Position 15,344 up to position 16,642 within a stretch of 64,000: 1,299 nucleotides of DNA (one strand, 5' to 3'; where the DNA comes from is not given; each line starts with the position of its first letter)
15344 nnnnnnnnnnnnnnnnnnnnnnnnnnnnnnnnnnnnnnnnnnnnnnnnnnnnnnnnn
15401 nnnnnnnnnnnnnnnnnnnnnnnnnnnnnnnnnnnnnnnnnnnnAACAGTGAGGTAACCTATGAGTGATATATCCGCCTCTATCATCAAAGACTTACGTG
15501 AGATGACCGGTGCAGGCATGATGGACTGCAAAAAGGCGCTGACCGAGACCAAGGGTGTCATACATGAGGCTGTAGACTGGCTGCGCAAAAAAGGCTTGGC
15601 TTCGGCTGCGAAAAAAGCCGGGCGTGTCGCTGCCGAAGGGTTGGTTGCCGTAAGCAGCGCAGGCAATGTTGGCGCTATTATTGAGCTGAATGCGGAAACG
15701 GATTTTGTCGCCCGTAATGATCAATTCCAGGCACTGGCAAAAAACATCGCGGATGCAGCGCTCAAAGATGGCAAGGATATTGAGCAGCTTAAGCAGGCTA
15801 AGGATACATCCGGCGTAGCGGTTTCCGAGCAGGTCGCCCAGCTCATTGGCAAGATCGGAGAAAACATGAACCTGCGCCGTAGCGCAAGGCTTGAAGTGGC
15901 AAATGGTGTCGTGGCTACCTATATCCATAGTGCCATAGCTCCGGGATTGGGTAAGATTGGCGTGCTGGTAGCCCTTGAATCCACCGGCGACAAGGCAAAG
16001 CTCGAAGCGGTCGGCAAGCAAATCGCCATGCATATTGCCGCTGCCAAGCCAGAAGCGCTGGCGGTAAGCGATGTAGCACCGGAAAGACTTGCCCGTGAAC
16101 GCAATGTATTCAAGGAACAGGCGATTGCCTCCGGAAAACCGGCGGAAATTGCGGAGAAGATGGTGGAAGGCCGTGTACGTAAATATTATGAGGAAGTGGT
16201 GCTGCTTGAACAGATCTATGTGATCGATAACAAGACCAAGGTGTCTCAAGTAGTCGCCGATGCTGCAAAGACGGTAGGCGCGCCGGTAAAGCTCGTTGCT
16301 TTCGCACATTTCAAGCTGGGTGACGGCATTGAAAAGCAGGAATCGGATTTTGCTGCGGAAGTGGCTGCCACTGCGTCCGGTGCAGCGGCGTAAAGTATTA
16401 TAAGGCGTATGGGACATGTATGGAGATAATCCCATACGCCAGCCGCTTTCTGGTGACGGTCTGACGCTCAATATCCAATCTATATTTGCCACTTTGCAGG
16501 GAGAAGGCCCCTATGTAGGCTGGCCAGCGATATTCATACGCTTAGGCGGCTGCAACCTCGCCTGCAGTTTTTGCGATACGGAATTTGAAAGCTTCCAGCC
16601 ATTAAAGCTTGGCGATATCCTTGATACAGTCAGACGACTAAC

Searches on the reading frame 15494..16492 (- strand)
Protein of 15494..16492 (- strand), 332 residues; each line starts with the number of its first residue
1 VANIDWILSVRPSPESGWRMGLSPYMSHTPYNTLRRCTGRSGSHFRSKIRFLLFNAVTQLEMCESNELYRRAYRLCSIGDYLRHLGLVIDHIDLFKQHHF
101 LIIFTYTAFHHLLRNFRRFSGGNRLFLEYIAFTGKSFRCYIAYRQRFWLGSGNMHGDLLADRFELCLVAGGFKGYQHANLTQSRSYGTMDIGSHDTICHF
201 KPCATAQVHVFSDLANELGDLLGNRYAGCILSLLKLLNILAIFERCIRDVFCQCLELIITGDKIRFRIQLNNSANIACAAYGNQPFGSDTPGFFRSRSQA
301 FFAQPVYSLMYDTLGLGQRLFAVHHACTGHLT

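Call 27: search_protein_families(library=pfam, proteins=[window:15494-16492:-], max_evalue=0.01)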
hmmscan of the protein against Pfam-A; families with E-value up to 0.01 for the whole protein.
window:15494-16492:- (332 aa): 0 families
